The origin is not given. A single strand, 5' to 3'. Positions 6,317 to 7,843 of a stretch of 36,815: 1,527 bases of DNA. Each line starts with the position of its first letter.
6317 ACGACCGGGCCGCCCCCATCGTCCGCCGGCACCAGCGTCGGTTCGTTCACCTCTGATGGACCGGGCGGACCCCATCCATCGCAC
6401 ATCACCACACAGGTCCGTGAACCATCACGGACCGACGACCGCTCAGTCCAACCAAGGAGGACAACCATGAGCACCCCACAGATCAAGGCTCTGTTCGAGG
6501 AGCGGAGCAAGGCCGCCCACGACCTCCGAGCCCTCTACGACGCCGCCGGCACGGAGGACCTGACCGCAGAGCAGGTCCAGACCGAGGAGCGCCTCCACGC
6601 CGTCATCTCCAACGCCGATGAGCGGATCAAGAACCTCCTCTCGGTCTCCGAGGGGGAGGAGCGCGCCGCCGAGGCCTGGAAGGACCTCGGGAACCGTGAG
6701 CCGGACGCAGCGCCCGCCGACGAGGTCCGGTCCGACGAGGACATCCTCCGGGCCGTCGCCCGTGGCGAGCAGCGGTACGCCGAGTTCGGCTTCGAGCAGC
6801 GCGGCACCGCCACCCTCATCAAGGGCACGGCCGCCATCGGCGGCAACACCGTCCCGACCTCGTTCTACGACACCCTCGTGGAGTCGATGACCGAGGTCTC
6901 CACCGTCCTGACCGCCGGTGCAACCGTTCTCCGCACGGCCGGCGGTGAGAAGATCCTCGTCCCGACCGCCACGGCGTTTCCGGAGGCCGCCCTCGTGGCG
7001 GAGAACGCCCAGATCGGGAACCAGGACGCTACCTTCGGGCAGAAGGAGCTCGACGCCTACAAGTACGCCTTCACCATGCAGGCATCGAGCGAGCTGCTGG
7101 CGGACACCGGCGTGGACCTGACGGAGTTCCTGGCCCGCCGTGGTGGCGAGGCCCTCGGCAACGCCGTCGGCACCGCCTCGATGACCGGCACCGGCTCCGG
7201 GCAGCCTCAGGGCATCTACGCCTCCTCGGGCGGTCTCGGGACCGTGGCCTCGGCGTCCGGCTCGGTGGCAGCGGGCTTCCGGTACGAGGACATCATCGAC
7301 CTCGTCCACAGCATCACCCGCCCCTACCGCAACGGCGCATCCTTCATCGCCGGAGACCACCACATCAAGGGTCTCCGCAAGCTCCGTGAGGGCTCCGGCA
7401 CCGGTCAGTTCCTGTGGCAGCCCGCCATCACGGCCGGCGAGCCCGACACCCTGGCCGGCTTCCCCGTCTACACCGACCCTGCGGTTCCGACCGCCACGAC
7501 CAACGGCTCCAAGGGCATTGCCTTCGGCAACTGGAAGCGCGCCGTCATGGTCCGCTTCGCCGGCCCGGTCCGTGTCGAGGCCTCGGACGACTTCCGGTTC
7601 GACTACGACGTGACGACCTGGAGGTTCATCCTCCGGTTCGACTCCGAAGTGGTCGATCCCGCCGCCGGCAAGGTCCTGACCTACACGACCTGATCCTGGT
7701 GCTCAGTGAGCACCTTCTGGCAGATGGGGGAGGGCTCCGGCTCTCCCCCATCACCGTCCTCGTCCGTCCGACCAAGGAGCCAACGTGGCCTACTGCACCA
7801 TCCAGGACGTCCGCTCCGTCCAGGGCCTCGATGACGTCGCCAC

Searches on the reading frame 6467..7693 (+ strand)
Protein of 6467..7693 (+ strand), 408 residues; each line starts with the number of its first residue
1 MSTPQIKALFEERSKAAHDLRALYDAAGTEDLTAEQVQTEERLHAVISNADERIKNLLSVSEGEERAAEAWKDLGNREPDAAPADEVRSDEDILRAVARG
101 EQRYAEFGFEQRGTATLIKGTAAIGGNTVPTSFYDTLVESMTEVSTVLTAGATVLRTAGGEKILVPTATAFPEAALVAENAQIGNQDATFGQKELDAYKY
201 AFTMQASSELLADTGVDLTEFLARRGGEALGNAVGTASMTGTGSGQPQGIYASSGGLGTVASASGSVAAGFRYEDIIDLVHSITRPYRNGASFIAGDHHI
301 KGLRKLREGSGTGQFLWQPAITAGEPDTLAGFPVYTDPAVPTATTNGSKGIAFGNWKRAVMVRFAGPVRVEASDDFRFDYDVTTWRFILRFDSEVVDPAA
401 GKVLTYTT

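Call 17: find_encoding_contigs(protein=window:6467-7693:+, flank=10000, max_places=6)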
Protein window:6467-7693:+ (408 aa): 3 contigs read that carry it; 3 places shown.
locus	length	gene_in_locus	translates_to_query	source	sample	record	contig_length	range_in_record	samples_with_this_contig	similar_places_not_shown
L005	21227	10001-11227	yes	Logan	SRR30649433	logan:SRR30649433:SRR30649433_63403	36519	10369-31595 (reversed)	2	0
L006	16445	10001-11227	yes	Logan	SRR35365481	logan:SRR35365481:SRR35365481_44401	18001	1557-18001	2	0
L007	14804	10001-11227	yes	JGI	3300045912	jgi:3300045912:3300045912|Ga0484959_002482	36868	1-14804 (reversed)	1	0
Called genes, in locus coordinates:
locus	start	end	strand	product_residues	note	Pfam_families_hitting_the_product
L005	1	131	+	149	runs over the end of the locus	-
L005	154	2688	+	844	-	PF20434:BD-FAE, PF07859:Abhydrolase_3 (weak)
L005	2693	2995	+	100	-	-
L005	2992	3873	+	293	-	-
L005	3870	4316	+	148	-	PF05119:Terminase_4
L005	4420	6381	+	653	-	PF17975:RNR_Alpha, PF21995:RNR-II_ins_dom, PF02867:Ribonuc_red_lgC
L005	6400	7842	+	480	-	PF03354:TerL_ATPase, PF20441:TerL_nuclease (weak)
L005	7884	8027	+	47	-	-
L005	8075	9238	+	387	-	PF04860:Phage_portal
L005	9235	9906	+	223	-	PF04586:Peptidase_S78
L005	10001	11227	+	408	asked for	PF05065:Phage_capsid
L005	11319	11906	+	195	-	PF24163:HCP (weak)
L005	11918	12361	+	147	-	-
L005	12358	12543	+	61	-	-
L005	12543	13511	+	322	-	PF18906:Phage_tube_2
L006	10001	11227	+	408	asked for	PF05065:Phage_capsid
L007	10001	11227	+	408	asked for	PF05065:Phage_capsid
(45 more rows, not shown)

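Call 67: search_dna_similar(query=window:6467-7693:+, collection=phages, mode=protein, max_evalue=1e-10, max_rows=15)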
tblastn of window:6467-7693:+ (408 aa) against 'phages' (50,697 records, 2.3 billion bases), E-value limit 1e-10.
Records with a match: 384; places in all: 384; records where one place covers at least 80% of the query: 163.
Best place of each record, by identity: <60% 384.
By first word of the organism name: Streptococcus 99; Vibrio 88; Ralstonia 57; Klebsiella 15; Streptomyces 13; Escherichia 12; phage 12; Ruminococcus 7; Campylobacter 7; Rhizobium 5; and 40 more.
By host as written in the record: - 107; Ralstonia solanacearum 45; Streptococcus suis 11; Klebsiella pneumoniae 10; Escherichia coli 9; Ruminococcus sp. 6; Streptomyces griseus ATCC 10137 5; Coprococcus sp. 4; and 155 more.
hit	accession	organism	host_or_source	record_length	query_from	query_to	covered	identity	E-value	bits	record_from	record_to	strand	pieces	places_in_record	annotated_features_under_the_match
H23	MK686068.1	Streptomyces phage RemusLoopin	Streptomyces mirabilis NRRL B-2400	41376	1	405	99%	32.4%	2e-49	185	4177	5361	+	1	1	5: major capsid protein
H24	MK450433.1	Streptomyces phage Sebastisaurus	Streptomyces xanthochromogenes NRRL ...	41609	1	405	99%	32.4%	8e-49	183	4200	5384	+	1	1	5: major capsid protein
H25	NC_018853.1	Streptomyces phage TG1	Streptomyces avermitilis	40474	1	405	99%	32.4%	7e-48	181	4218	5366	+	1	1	major head protein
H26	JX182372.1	Streptomyces phage TG1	Streptomyces avermitilis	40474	1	405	99%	32.4%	7e-48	181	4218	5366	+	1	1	major capsid protein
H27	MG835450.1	Pontimonas phage phiPsal1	Pontimonas salivibrio CL-TW6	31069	6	395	96%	33.3%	4e-42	164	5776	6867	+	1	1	major capsid protein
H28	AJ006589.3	Lomovskayavirus C31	-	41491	1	407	100%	31.9%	4e-47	178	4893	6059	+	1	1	36: gp36 (x2)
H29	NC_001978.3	Lomovskayavirus C31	-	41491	1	407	100%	31.9%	4e-47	178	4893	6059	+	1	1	36: major head protein (x2)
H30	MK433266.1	Streptomyces phage Shawty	Streptomyces platensis MJ1A1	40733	1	407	100%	31.7%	2e-48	182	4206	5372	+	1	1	5: major capsid protein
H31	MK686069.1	Streptomyces phage Heather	Streptomyces mirabilis NRRL B-2400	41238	1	405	99%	31.5%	1e-46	177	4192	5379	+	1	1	5: major capsid protein | 4: capsid maturation protease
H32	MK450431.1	Streptomyces phage Lilbooboo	Streptomyces griseus ATCC 10137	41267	1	405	99%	31.4%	5e-43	166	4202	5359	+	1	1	5: major capsid protein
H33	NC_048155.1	Streptomyces phage Lilbooboo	Streptomyces griseus ATCC 10137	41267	1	405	99%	31.4%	5e-43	166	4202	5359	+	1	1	5: major head protein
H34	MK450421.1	Streptomyces phage Vash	Streptomyces griseus ATCC 10137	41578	1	405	99%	31.4%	4e-43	167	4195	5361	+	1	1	5: major capsid protein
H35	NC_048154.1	Streptomyces phage Vash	Streptomyces griseus ATCC 10137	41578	1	405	99%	31.4%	4e-43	167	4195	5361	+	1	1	5: major head protein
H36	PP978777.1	Streptomyces phage Samora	Streptomyces baarnensis NRRL B-2842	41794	1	405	99%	31.1%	2e-44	171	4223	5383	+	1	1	5: major capsid protein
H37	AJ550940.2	Lomovskayavirus BT1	-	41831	1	407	100%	31.0%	6e-42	163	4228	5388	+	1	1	36: gp36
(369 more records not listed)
